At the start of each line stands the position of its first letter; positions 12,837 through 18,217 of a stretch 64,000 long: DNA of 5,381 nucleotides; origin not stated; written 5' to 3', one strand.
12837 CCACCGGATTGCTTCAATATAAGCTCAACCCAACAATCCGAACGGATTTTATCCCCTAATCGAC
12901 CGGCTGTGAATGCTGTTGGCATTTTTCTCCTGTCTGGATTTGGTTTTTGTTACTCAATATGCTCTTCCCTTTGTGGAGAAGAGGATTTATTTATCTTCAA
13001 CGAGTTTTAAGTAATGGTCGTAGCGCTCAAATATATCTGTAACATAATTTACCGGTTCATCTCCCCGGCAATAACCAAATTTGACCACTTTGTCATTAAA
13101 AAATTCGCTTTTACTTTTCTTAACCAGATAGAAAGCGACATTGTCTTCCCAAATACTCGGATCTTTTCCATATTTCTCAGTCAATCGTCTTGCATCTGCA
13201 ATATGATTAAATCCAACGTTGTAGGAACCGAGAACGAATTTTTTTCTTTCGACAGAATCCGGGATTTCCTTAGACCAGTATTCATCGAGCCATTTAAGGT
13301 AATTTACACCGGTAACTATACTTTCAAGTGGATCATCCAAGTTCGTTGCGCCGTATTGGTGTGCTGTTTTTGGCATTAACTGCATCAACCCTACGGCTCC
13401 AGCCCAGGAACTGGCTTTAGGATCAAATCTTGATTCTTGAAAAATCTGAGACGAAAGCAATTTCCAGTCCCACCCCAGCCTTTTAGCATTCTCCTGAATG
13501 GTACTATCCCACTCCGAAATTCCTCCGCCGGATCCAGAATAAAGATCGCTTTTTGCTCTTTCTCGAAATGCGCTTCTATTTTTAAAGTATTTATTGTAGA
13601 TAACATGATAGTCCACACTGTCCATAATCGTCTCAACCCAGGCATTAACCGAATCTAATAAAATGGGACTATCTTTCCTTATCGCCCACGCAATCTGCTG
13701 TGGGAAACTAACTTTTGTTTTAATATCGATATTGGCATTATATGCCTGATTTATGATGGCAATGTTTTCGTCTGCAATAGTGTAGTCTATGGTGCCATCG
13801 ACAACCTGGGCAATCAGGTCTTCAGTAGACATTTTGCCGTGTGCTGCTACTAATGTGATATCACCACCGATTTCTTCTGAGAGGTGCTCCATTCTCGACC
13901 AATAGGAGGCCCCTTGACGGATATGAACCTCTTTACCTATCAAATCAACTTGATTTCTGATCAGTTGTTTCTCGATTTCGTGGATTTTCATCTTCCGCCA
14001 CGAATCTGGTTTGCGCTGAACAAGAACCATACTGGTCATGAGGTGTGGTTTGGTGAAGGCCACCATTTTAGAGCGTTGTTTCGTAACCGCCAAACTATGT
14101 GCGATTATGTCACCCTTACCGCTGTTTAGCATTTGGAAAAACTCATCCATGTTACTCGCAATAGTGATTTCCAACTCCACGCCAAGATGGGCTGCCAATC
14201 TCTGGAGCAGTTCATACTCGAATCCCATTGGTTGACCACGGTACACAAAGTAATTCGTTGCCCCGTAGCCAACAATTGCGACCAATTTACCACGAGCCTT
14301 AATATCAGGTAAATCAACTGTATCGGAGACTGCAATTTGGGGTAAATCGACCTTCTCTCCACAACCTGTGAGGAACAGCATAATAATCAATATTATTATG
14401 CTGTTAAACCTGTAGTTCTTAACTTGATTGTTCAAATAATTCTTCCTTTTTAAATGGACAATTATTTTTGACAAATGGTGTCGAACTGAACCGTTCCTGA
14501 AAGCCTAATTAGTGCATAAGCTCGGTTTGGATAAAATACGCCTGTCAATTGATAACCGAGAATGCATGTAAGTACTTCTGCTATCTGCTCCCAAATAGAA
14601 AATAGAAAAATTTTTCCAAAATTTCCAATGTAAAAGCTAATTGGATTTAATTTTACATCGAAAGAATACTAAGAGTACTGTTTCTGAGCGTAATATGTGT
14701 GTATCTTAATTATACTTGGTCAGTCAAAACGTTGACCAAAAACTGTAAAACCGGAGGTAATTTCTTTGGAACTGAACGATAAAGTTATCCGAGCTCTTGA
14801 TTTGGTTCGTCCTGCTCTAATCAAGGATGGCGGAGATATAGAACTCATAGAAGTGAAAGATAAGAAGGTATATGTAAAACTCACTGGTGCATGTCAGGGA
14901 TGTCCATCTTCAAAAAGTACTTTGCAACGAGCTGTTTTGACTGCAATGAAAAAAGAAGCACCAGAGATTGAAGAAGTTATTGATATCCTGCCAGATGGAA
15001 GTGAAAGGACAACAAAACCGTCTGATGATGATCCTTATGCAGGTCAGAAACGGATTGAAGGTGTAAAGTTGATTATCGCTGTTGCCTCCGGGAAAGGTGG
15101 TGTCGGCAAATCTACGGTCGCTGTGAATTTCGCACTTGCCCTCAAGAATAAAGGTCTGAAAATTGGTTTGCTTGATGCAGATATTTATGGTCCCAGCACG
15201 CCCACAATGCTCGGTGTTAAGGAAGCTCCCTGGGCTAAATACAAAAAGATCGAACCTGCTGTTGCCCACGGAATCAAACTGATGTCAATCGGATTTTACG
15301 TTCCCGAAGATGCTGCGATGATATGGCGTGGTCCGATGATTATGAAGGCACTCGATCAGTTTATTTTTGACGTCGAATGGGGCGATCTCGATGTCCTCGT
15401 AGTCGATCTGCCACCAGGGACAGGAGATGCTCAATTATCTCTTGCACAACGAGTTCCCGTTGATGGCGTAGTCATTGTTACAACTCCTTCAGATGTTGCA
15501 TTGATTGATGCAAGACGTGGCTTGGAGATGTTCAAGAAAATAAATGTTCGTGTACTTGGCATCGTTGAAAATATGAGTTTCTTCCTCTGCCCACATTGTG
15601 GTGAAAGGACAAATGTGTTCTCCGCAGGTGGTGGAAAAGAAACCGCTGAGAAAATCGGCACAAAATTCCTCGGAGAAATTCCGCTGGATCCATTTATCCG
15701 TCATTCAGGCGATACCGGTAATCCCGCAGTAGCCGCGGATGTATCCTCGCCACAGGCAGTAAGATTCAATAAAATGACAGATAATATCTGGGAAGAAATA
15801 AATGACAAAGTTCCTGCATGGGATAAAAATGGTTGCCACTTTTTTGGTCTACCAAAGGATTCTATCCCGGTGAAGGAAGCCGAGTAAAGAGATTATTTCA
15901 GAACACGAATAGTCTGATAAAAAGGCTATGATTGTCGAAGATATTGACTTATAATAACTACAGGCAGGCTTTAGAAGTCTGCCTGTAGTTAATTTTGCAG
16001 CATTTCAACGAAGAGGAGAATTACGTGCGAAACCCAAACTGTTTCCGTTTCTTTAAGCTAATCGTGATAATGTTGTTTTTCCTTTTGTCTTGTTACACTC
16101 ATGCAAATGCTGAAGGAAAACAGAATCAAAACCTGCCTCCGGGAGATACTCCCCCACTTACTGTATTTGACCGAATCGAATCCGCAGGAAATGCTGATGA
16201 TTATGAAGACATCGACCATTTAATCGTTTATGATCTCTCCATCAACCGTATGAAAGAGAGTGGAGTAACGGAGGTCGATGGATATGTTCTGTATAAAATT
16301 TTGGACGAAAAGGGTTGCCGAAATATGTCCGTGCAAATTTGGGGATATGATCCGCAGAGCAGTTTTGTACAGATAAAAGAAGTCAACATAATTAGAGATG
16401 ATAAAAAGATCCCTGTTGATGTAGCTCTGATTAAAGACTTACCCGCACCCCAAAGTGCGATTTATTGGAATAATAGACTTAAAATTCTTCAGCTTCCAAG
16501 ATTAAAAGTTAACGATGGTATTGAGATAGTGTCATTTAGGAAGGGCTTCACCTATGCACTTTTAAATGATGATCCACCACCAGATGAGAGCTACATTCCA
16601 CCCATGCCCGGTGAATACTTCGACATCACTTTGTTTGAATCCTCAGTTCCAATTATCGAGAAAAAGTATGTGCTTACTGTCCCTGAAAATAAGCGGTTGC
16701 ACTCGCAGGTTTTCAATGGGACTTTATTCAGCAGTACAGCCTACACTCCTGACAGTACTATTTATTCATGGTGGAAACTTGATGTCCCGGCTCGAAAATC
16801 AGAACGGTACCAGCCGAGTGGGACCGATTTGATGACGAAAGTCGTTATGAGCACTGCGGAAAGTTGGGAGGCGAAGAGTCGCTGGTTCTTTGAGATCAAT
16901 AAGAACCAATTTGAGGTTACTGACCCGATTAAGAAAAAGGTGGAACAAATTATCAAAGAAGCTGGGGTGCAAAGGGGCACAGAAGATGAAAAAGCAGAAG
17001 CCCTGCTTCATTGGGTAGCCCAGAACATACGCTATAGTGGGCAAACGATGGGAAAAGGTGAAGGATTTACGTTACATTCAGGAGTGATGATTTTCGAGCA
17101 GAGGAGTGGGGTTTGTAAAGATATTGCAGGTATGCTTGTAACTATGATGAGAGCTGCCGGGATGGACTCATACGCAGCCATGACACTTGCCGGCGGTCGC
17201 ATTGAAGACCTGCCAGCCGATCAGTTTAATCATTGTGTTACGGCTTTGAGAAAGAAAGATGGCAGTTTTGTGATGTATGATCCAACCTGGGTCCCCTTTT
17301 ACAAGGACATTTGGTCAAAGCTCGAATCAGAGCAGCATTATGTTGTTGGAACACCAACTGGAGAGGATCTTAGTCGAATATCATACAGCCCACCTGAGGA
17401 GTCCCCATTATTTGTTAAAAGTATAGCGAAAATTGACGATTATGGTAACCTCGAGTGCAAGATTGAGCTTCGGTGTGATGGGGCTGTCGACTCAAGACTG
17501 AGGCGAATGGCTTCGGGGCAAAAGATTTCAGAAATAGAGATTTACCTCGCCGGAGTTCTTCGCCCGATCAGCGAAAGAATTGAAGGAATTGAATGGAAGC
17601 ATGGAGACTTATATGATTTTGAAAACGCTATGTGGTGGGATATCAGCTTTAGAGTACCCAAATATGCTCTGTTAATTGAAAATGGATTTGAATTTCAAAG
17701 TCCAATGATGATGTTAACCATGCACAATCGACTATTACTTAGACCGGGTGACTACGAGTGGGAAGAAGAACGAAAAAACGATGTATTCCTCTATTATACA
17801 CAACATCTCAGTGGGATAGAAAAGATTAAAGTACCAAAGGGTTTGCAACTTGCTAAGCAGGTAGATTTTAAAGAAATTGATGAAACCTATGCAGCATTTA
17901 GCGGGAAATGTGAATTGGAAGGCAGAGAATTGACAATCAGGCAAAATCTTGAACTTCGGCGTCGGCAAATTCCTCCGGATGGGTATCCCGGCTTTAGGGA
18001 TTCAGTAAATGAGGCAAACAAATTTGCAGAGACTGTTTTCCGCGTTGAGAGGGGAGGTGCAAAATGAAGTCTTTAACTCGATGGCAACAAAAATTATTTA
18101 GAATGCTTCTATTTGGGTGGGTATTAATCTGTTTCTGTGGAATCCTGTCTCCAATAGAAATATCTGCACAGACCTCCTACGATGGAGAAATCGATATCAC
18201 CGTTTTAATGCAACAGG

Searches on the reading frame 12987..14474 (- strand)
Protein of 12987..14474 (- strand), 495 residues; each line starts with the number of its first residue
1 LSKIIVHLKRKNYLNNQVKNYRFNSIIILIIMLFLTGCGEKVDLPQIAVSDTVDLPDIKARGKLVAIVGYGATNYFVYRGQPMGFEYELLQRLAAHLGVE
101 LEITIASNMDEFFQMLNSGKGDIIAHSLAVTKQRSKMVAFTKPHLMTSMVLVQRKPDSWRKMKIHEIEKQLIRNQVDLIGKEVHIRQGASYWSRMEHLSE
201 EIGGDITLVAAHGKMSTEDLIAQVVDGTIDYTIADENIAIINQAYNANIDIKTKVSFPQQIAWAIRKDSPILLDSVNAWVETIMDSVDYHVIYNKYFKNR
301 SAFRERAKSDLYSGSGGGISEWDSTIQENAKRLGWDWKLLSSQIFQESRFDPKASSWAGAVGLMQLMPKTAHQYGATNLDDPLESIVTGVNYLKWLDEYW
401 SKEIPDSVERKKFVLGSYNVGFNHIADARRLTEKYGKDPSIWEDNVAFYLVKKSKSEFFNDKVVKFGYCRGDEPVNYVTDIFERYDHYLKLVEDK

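Call 6: search_protein_families(library=pfam, proteins=[window:12987-14474:-], max_evalue=0.001)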
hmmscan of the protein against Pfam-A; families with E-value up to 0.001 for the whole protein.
window:12987-14474:- (495 aa): 4 families
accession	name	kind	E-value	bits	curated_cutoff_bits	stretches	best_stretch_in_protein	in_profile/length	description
PF00497.25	SBP_bac_3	-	1.9e-23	83.1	26.4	1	78-298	17-131/132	Bacterial extracellular solute-binding proteins, family 3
PF01464.25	SLT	-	4.4e-21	75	21.3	1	325-438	2-114/117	Transglycosylase SLT domain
PF13406.11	SLT_2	-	4.7e-05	23.2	24.3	1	343-380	136-175/292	Transglycosylase SLT domain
PF10613.14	Lig_chan-Glu_bd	-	8.6e-05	23.1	30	1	84-156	30-114/115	Ligated ion channel L-glutamate- and glycine-binding site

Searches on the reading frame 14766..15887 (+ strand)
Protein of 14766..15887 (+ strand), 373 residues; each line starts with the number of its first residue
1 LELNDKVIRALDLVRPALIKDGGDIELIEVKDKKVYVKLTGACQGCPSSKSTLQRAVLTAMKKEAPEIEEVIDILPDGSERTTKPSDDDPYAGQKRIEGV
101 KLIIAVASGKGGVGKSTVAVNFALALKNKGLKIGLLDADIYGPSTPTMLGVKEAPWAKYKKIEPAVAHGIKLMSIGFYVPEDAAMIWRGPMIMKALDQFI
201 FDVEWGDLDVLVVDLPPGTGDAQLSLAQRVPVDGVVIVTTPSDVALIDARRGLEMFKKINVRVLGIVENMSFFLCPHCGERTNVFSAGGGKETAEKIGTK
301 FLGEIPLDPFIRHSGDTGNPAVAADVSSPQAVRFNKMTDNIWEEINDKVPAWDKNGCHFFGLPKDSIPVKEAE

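Call 6: search_protein_families(library=pfam, proteins=[window:14766-15887:+], max_evalue=0.001)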
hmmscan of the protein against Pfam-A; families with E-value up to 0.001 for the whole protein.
window:14766-15887:+ (373 aa): 7 families
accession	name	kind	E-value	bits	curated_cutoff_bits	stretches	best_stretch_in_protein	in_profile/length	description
PF10609.15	ParA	-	3.8e-101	338.1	27.1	1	100-341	2-245/246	NUBPL iron-transfer P-loop NTPase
PF01106.22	NifU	-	1.9e-23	82.8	27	1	9-72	3-67/67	NifU-like domain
PF01656.29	CbiA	-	2.8e-13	50.4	25.4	1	104-313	1-117/125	CobQ/CobB/MinD/ParA nucleotide binding domain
PF13614.12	AAA_31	-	2.6e-09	37.7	27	1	103-148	3-48/177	AAA domain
PF00142.24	Fer4_NifH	-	1.8e-07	31.4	25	1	108-153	6-51/271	4Fe-4S iron sulfur cluster binding proteins, NifH/frxC family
PF09140.17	MipZ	-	2.2e-07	30.9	20.7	1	103-227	2-118/262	ATPase MipZ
PF02374.21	ArsA_ATPase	-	0.00053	19.7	24.3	0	106-137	5-36/305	Anion-transporting ATPase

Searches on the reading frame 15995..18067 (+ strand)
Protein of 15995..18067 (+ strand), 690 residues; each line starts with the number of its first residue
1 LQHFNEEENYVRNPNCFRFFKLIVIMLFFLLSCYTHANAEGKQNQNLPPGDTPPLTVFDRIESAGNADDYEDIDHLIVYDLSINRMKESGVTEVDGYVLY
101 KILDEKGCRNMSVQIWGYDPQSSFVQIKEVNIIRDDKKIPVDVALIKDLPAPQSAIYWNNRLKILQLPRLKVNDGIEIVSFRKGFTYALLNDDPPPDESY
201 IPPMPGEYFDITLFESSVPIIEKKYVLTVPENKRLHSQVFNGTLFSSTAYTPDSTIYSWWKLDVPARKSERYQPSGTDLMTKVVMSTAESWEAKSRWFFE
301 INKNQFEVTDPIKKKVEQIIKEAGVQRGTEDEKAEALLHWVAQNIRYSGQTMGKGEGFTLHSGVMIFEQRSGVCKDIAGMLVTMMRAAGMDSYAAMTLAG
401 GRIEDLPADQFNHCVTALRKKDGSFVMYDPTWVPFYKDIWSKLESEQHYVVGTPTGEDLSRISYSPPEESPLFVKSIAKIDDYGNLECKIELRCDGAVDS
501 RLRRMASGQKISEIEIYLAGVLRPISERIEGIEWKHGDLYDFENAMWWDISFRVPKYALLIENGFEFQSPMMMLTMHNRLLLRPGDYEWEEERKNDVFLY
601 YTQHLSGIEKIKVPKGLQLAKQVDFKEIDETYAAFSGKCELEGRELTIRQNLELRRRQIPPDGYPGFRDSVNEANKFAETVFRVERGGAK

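Call 6: search_protein_families(library=pfam, proteins=[window:15995-18067:+], max_evalue=0.001)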
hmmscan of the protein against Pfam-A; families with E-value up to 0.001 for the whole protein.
window:15995-18067:+ (690 aa): 3 families
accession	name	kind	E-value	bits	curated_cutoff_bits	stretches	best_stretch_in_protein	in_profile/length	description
PF12969.12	DUF3857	-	2.1e-23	83.7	24.6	1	97-267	10-169/170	Domain of Unknown Function with PDB structure (DUF3857)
PF01841.26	Transglut_core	-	2.8e-09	37.7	23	1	329-430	13-108/108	Transglutaminase-like superfamily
PF12970.12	DUF3858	-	0.00036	21.1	27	0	592-674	24-106/116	Domain of Unknown Function with PDB structure (DUF3858)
